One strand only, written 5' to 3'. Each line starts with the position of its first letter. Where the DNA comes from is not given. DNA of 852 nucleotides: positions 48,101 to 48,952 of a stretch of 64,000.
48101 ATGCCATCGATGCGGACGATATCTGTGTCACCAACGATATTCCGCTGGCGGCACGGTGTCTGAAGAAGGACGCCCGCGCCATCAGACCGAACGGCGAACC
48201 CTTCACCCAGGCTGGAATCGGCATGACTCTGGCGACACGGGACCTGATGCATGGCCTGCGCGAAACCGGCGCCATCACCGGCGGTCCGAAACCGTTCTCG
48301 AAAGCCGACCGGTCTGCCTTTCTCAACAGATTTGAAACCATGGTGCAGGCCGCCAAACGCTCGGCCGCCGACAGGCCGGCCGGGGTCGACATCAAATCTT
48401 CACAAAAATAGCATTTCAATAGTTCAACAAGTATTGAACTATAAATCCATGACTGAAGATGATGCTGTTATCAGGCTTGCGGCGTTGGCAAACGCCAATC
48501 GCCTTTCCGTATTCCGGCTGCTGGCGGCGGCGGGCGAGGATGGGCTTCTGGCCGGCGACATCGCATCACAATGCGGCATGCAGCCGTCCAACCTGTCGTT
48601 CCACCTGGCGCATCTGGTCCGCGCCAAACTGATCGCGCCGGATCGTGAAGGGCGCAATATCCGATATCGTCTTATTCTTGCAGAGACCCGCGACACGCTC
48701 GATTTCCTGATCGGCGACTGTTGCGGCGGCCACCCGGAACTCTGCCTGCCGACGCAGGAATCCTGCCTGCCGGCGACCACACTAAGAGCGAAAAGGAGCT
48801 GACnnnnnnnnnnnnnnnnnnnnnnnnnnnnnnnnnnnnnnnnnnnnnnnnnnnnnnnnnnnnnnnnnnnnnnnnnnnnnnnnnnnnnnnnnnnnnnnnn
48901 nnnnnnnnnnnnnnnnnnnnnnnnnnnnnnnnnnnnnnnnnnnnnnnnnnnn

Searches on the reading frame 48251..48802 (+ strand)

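Call 3: search_protein_families(library=pfam, proteins=[window:48251-48802:+], max_evalue=0.01)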
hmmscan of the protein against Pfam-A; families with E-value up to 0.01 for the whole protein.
window:48251-48802:+ (183 aa): 6 families
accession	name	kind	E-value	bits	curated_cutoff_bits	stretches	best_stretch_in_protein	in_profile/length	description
PF12840.13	HTH_20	-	1.3e-10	41.5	27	1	79-128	1-48/51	Helix-turn-helix domain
PF12802.13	MarR_2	-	0.0011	19.5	27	1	86-132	9-56/61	MarR family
PF13545.12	HTH_Crp_2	-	0.0012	19.2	27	0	103-138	27-60/70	Crp-like helix-turn-helix domain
PF17692.6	DUF5538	-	0.0024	18.5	25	1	7-52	46-92/128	Family of unknown function (DUF5538)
PF01022.26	HTH_5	-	0.0064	16.8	22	1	99-128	16-45/47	Bacterial regulatory protein, arsR family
PF08100.18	Dimerisation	-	0.0074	16.5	25.6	0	75-140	18-82/93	O-methyltransferase dimerisation domain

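Call 6: search_protein_families(library=ncbifam, proteins=[window:48251-48802:+], max_evalue=0.001)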
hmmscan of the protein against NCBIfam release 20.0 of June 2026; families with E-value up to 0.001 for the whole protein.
window:48251-48802:+ (183 aa): 4 families
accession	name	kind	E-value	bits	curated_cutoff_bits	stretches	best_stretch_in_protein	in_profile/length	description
NF033788.1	HTH_metalloreg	subfamily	5.4e-15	55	55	1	76-144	5-71/77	metalloregulator ArsR/SmtB family transcription factor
NF041413.1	ArsR_Rv2640c_fam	equivalog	6.2e-10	39.5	155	1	66-158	23-118/118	Rv2640c family ArsR-like transcriptional regulator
NF033789.1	repress_SdpR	subfamily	2.5e-09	36.9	100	1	77-151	3-74/79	autorepressor SdpR family transcription factor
NF047906.1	CdPbTransRegCmtR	equivalog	8.2e-06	25.7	150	1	68-154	6-90/104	Cd(II)/Pb(II)-sensing metalloregulatory transcriptional regulator CmtR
